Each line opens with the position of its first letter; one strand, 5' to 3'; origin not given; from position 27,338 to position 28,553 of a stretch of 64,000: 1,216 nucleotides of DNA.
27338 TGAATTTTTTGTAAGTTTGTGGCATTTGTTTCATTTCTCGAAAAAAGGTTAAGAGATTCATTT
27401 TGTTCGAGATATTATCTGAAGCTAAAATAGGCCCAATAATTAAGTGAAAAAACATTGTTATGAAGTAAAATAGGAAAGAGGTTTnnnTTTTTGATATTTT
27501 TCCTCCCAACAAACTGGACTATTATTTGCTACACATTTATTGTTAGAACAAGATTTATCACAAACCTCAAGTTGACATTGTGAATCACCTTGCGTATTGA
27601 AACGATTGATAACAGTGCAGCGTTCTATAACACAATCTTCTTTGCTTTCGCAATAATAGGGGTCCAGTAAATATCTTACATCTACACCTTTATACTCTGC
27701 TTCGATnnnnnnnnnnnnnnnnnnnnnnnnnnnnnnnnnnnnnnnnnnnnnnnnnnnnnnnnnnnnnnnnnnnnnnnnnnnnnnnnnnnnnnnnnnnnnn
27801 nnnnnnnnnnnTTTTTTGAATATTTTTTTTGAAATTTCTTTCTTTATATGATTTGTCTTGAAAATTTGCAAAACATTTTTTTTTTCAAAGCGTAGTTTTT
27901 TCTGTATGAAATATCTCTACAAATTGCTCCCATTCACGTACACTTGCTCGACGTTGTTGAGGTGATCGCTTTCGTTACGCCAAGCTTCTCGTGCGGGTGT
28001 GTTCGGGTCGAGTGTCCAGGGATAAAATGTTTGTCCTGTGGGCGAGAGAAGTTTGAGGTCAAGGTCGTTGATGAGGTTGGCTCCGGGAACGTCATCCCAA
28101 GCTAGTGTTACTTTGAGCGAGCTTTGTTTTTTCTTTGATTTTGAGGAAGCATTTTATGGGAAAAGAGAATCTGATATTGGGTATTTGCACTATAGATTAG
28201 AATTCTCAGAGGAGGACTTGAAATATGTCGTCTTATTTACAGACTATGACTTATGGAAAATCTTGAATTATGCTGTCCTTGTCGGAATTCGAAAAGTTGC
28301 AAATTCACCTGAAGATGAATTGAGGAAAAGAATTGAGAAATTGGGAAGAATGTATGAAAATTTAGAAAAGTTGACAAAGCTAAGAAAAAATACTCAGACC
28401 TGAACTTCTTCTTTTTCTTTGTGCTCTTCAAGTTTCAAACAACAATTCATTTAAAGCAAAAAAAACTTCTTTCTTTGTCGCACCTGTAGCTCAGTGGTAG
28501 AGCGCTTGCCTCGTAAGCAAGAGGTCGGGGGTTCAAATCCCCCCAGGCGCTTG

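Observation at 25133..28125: Array of paralogous Cys-rich small secreted-protein genes interleaved with internal fragments of the adjacent subtilase gene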

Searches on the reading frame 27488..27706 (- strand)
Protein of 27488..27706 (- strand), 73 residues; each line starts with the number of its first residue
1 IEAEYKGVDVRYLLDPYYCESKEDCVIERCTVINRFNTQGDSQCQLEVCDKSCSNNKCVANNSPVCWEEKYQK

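Call 32: search_protein_representatives(alignment_id=A4)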
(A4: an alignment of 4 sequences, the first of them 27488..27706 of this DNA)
Query: 4 sequences, 69 profile positions. Proteins with E-value up to 0.001 (for the whole library): 41; up to 1e-10: 7; up to 1e-30: 0. The best 41 are listed.
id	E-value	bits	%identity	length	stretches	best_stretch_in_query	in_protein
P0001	2.3e-22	95.1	-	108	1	1-69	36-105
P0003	1.1e-13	67.3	-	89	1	1-39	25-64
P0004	1.9e-11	60.1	-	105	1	1-64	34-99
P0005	3.0e-11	59.4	-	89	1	1-66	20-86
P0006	4.2e-11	59.0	-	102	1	5-62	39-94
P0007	8.6e-11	58.0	-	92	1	2-64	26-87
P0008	9.2e-11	57.9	-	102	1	1-64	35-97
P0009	2.0e-10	56.8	-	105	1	1-65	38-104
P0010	2.1e-09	53.5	-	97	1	2-65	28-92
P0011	3.3e-09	52.9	-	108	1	2-67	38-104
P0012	5.4e-09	52.2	-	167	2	12-65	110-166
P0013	1.5e-08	50.8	-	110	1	2-65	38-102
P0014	6.4e-08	48.8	-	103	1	1-63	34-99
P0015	6.5e-08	48.8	-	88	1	1-61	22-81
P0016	1.4e-07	47.7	-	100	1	7-60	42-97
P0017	3.1e-07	46.6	-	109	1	6-62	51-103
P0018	5.3e-07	45.9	-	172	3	3-62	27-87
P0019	5.9e-07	45.7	-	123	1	6-66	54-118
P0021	8.2e-07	45.3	-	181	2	9-66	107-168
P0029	5.4e-05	39.4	-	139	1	8-65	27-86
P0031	6.8e-05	39.1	-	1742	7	11-45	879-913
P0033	1.0e-04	38.5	-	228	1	4-61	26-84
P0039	5.1e-04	36.3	-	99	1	6-63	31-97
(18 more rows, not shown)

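Call 38: find_related_loci(query=A6, collection=genome_contigs, flank=10000)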
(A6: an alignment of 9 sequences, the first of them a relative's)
Query A6 (97 aa) in genome_contigs; peptide patterns used: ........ (x = any residue, [..] = any of these).
19 stretches matched a pattern; 6 encode a relative of the query (tblastn E <= 1e-3); 6 distinct loci.
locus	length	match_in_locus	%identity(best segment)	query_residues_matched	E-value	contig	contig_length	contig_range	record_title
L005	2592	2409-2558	52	3-51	1e-13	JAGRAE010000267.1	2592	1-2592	MAG: Bdellovibrionales bacterium isolate HKST-UBA10 NODE_267_length_2592_cov_1.615507, whole genome shotgun sequence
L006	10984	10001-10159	44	28-78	6e-10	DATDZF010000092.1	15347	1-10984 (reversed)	MAG TPA_asm: Candidatus Norongarragalinales archaeon isolate SMAG_U8185 k141_293332, whole genome shotgun sequence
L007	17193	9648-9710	62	38-58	3e-6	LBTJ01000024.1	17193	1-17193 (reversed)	MAG: Candidatus Roizmanbacteria bacterium GW2011_GWA2_37_7 US54_C0024, whole genome shotgun sequence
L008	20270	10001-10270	27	14-88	2e-5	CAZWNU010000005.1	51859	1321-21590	MAG TPA_asm: uncultured Gammaproteobacteria bacterium isolate binchicken_co32_477 genome assembly, contig: NODE_623_leng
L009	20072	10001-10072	50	37-60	2e-4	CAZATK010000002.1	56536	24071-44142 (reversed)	MAG TPA_asm: uncultured Candidatus Saccharibacteria bacterium isolate SRP178908_co1_176 genome assembly, contig: NODE_26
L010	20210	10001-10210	37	39-89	3e-4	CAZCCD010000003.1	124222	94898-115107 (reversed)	MAG TPA_asm: Candidatus Woesearchaeota archaeon isolate binchicken_co38_509 genome assembly, contig: NODE_392_length_124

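Call 45: find_encoding_contigs(protein=P0039, flank=8000, max_places=3)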
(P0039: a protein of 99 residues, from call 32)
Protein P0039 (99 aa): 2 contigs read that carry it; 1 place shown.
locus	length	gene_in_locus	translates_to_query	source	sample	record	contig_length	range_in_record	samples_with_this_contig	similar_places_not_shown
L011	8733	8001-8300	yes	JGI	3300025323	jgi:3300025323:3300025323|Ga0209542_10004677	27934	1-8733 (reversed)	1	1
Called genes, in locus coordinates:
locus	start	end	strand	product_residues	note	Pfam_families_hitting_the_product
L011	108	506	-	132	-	PF02675:AdoMet_dc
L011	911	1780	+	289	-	PF00795:CN_hydrolase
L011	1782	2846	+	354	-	PF04371:PAD_porph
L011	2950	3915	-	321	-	PF01916:DS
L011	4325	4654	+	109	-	PF18898:DUF5654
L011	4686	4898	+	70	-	PF18917:LiaI-LiaF-like_TM1 (weak)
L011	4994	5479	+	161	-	PF00583:Acetyltransf_1, PF13673:Acetyltransf_10, PF13508:Acetyltransf_7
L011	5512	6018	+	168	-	-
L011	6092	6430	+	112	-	-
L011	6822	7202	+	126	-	-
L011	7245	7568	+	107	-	-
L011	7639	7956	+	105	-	-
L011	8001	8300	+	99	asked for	-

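Call 46: find_encoding_contigs(protein=P0007, flank=8000, max_places=4)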
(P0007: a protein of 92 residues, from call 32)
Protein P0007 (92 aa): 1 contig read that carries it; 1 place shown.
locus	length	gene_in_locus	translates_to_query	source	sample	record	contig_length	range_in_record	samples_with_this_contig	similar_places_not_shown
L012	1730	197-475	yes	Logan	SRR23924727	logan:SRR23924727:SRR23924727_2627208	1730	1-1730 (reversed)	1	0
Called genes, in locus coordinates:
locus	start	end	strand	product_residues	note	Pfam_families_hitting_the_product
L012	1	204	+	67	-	?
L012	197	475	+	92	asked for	-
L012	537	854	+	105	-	-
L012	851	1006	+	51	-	-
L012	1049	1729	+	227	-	?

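Call 48: search_protein_families(library=pfam, proteins=[L012:851-1006:+, L005:460-702:+, L005:687-1928:+], max_evalue=0.01)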
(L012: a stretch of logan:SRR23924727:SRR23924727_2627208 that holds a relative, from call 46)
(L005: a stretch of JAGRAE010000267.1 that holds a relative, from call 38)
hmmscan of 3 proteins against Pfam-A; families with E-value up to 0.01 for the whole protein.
L012:851-1006:+ (51 aa): 0 families

L005:460-702:+ (80 aa): 0 families

L005:687-1928:+ (414 aa): 1 family
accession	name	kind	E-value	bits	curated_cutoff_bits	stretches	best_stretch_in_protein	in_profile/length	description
PF00082.27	Peptidase_S8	-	1.2e-39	136.8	21.8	1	20-293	39-280/288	Subtilase family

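Call 52: find_related_loci(query=A6, collection=metagenome_contigs, flank=10000)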
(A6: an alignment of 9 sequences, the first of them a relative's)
Query A6 (97 aa) in metagenome_contigs; peptide patterns used: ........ (x = any residue, [..] = any of these).
28 stretches matched a pattern; 11 encode a relative of the query (tblastn E <= 1e-3); 11 distinct loci.
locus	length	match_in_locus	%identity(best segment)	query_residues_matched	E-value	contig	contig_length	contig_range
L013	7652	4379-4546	52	37-92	3e-16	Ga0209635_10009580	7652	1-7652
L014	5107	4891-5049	44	28-78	6e-10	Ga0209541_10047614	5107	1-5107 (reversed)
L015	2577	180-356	41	37-93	3e-8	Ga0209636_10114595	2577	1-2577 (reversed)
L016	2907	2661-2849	37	37-89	4e-7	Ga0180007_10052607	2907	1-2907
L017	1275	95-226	37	3-54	7e-7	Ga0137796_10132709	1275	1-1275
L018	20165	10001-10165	32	4-54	2e-6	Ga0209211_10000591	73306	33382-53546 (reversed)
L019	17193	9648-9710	62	38-58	3e-6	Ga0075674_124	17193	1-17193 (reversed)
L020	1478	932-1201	27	14-88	2e-5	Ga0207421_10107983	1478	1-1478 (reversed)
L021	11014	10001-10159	44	28-78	6e-10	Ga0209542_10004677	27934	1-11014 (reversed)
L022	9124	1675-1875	30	38-90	4e-4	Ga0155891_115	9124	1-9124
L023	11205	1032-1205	34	38-92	3e-4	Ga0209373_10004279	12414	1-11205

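Call 56: search_protein_families(library=pfam, alignment_id=A7, max_evalue=0.00001)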
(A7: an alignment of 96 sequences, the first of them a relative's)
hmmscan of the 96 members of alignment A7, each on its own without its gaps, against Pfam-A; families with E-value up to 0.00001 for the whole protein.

A. member 1, L006:2392-2787:- (132 aa): 1 family
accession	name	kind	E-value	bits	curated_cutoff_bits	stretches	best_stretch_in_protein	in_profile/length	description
PF02675.21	AdoMet_dc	-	5.6e-28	97.8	25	1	5-117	1-107/107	S-adenosylmethionine decarboxylase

B. families by the number of members that match (of 96 scanned): 110 families (the first 25 are shown)
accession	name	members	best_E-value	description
PF00009.33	GTP_EFTU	2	7.1e-55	Elongation factor Tu GTP binding domain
PF07992.20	Pyr_redox_2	2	7.5e-53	Pyridine nucleotide-disulphide oxidoreductase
PF00155.27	Aminotran_1_2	2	2.6e-47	Aminotransferase class I and II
PF01145.31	Band_7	2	2.1e-41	SPFH domain / Band 7 family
PF00005.33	ABC_tran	2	6.4e-38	ABC transporter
PF13738.12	Pyr_redox_3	2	8.3e-29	Pyridine nucleotide-disulphide oxidoreductase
PF03193.22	RsgA_GTPase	2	4.2e-13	RsgA GTPase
PF00070.33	Pyr_redox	2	3.7e-12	Pyridine nucleotide-disulphide oxidoreductase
PF01131.25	Topoisom_bac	1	1.8e-128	DNA topoisomerase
PF14010.12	PEPcase_2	1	2.3e-124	Phosphoenolpyruvate carboxylase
PF00202.27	Aminotran_3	1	1.7e-121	Aminotransferase class-III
PF04371.20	PAD_porph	1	5.5e-106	Porphyromonas-type peptidyl-arginine deiminase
PF01409.25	tRNA-synt_2d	1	1.3e-91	tRNA synthetases class II core domain (F)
PF13528.12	Glyco_trans_1_3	1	4.7e-82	Glycosyl transferase family 1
PF02481.21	DNA_processg_A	1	3.8e-77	DNA recombination-mediator protein A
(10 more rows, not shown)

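Call 57: find_encoding_contigs(protein=P0008, flank=8000, max_places=3)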
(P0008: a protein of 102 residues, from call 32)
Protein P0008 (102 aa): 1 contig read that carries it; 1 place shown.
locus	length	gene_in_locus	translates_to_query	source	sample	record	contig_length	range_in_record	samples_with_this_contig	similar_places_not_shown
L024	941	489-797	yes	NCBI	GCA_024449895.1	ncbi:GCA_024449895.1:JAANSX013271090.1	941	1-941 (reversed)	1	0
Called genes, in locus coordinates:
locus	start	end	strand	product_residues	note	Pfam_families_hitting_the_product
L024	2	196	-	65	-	?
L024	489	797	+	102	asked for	-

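Call 58: find_encoding_contigs(protein=P0009, flank=8000, max_places=3)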
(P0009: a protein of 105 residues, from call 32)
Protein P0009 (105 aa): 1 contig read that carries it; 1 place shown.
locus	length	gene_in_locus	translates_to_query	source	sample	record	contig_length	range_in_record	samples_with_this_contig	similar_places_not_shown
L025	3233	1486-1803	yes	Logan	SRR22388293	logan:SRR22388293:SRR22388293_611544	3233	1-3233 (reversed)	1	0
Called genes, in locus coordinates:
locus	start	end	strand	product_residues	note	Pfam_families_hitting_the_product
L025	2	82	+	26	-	?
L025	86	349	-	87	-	-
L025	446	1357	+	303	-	PF00665:rve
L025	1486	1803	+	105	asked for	-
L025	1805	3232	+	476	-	?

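Call 59: find_encoding_contigs(protein=P0010, flank=8000, max_places=3)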
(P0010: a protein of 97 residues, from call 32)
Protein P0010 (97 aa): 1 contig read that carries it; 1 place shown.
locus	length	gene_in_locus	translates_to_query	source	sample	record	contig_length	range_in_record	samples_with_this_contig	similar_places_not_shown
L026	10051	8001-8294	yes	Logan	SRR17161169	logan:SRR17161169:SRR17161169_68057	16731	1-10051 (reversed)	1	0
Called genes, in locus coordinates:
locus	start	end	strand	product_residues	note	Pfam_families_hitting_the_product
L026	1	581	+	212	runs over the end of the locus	PF01121:CoaE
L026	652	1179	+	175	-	PF00856:SET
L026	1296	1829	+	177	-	PF01965:DJ-1_PfpI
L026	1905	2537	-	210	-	PF14342:DUF4396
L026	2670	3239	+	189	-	PF00581:Rhodanese, PF11127:YgaP-like_TM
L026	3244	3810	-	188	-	PF02525:Flavodoxin_2, PF03358:FMN_red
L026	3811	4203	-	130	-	PF02077:SURF4, PF07291:MauE (weak), PF07681:DoxX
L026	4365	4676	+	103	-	PF01638:HxlR, PF13601:HTH_34 (weak)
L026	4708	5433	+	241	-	PF12705:PDDEXK_1 (weak)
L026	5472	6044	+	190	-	PF01169:GDT1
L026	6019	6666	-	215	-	PF09335:VTT_dom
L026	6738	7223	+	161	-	PF01451:LMWPc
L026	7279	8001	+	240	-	-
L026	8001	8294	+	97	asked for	-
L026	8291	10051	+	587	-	?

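Call 83: search_protein_families(library=pfam, proteins=[P0029, P0031, P0033, P0018, P0021, L018:9998-11929:+, L013:4271-5053:+, L007:9129-9872:+, L009:9368-10228:+, L010:9599-10705:+], max_evalue=0.01)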
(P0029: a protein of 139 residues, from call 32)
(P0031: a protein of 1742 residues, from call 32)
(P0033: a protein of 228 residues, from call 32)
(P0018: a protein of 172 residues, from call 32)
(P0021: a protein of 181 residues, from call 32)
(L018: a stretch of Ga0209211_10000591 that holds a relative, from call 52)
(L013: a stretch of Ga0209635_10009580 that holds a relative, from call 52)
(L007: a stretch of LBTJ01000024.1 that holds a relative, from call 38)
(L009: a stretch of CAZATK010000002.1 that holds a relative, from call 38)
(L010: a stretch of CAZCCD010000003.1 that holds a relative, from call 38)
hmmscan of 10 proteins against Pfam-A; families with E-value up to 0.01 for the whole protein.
P0029 (139 aa): 1 family
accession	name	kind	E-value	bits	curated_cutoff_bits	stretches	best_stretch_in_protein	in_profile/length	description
PF00014.29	Kunitz_BPTI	-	1.6e-06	28.7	21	1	94-139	7-53/53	Kunitz/Bovine pancreatic trypsin inhibitor domain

P0031 (1742 aa): 1 family
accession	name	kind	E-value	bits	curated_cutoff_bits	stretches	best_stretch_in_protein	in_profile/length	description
PF07514.17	TraI_2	-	0.0047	16.3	23.9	0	699-735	263-299/324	Putative helicase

P0033 (228 aa): 0 families

P0018 (172 aa): 0 families

P0021 (181 aa): 0 families

L018:9998-11929:+ (644 aa): 1 family
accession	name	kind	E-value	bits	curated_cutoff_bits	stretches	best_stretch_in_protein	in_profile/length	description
PF01551.29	Peptidase_M23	-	1e-07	32.5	28.7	1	498-574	7-79/96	Peptidase family M23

L013:4271-5053:+ (261 aa): 0 families

L007:9129-9872:+ (248 aa): 0 families

L009:9368-10228:+ (287 aa): 0 families

L010:9599-10705:+ (369 aa): 0 families

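Call 85: find_encoding_contigs(protein=P0005, flank=8000, max_places=3)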
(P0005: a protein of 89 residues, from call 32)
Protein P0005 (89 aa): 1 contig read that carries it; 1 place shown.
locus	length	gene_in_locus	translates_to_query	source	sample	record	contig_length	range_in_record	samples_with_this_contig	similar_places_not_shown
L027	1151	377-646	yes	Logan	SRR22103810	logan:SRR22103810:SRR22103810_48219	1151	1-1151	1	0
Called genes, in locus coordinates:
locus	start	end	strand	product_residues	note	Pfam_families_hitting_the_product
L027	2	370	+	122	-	?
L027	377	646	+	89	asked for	-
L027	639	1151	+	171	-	?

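Call 86: find_encoding_contigs(protein=P0015, flank=8000, max_places=3)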
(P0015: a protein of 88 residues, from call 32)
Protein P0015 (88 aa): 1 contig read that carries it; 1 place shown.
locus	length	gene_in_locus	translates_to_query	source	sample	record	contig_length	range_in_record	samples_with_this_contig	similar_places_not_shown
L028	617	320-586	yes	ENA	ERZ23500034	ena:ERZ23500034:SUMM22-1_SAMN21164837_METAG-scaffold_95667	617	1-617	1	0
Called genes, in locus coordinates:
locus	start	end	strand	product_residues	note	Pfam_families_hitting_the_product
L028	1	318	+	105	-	?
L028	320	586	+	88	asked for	-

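Call 87: find_encoding_contigs(protein=P0013, flank=8000, max_places=3)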
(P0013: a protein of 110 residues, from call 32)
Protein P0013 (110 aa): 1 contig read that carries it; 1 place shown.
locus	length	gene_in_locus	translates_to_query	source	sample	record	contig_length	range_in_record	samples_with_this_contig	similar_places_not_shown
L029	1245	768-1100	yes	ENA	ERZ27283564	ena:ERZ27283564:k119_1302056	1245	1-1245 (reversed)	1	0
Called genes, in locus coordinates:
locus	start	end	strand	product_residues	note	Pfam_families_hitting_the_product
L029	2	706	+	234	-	?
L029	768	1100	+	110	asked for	-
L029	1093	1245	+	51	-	?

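Call 88: find_encoding_contigs(protein=P0011, flank=8000, max_places=3)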
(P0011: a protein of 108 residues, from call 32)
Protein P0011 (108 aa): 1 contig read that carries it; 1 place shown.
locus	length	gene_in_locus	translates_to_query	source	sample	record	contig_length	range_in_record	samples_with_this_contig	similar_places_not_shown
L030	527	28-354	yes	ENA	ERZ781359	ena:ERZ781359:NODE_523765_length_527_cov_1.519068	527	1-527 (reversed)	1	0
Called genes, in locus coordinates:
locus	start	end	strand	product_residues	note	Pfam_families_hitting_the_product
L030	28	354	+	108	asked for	-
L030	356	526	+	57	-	?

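Call 90: find_encoding_contigs(protein=P0004, flank=10000, max_places=4)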
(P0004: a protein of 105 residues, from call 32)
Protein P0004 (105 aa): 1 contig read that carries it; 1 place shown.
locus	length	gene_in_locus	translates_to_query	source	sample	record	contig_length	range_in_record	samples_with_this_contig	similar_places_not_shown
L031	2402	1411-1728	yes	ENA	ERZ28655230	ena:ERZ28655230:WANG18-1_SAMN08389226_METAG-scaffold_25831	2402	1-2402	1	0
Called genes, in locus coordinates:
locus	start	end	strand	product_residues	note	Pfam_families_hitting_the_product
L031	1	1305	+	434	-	?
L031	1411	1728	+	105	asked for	-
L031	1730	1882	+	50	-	-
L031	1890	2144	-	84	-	-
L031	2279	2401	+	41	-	?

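Call 99: list_cluster_members(proteins=[P0006, P0009, P0010, P0012, P0014, P0016, P0017, P0019, P0029, P0031])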
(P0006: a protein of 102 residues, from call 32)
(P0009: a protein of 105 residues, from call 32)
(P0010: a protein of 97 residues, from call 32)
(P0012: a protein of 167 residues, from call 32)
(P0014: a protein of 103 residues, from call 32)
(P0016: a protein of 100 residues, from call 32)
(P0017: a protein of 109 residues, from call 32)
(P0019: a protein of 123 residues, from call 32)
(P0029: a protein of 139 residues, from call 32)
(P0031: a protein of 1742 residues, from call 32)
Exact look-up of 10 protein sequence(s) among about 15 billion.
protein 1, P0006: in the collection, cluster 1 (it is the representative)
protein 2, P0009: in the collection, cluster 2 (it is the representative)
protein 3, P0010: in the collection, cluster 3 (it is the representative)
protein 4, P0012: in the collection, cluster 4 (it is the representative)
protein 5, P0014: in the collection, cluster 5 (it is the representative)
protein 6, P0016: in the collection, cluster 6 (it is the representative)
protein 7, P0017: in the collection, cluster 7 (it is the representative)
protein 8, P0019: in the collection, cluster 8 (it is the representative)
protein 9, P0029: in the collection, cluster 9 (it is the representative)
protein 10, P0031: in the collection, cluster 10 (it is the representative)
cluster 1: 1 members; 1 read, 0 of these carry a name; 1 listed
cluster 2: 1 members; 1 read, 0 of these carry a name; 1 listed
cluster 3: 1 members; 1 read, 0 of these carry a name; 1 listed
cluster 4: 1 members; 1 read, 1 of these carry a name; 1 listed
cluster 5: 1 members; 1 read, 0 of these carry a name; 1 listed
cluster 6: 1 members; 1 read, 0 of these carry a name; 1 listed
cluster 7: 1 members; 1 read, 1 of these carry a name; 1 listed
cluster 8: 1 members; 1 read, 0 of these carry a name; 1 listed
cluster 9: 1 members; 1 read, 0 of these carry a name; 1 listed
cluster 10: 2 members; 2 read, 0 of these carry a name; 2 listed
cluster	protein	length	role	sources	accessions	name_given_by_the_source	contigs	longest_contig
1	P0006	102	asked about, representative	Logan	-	-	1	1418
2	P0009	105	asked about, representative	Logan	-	-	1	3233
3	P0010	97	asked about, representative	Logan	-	-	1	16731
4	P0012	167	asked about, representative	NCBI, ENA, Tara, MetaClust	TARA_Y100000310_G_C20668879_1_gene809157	strand:+ start:1390 stop:1893 length:504 start_codon:yes stop_codon:yes gene_type:complete | TARA_037_MES_0.1-0.22_C20668879_1_gene809157 "" ""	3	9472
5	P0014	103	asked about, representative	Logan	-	-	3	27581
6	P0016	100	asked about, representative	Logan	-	-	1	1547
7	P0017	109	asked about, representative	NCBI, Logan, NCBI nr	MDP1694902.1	MAG: hypothetical protein Q8L34_05165 [Candidatus Woesearchaeota archaeon] | hypothetical protein [Candidatus Woesearchaeota archaeon]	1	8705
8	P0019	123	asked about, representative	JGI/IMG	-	-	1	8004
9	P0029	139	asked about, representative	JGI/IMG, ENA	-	-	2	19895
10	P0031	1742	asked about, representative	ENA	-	-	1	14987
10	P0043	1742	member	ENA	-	-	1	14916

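Call 103: find_related_loci(query=A6, collection=viral_contigs, flank=8000)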
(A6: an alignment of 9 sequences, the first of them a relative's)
Query A6 (97 aa) in viral_contigs; peptide patterns used: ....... (x = any residue, [..] = any of these).
1 stretches matched a pattern, but none encodes a relative of the query by tblastn (E <= 1e-3).

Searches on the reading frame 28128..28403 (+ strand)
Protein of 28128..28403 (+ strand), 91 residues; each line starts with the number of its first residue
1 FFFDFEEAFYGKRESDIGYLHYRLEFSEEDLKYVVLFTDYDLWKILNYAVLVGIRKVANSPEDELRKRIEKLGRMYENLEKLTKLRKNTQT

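Call 23: search_protein_families(library=pfam, proteins=[window:28128-28403:+], max_evalue=0.1)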
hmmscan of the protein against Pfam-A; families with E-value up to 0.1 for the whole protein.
window:28128-28403:+ (91 aa): 1 family
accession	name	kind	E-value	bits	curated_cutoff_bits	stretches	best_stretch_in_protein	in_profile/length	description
PF09426.16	Nyv1_longin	-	0.068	13.7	25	1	28-74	80-126/137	Vacuolar R-SNARE Nyv1, longin domain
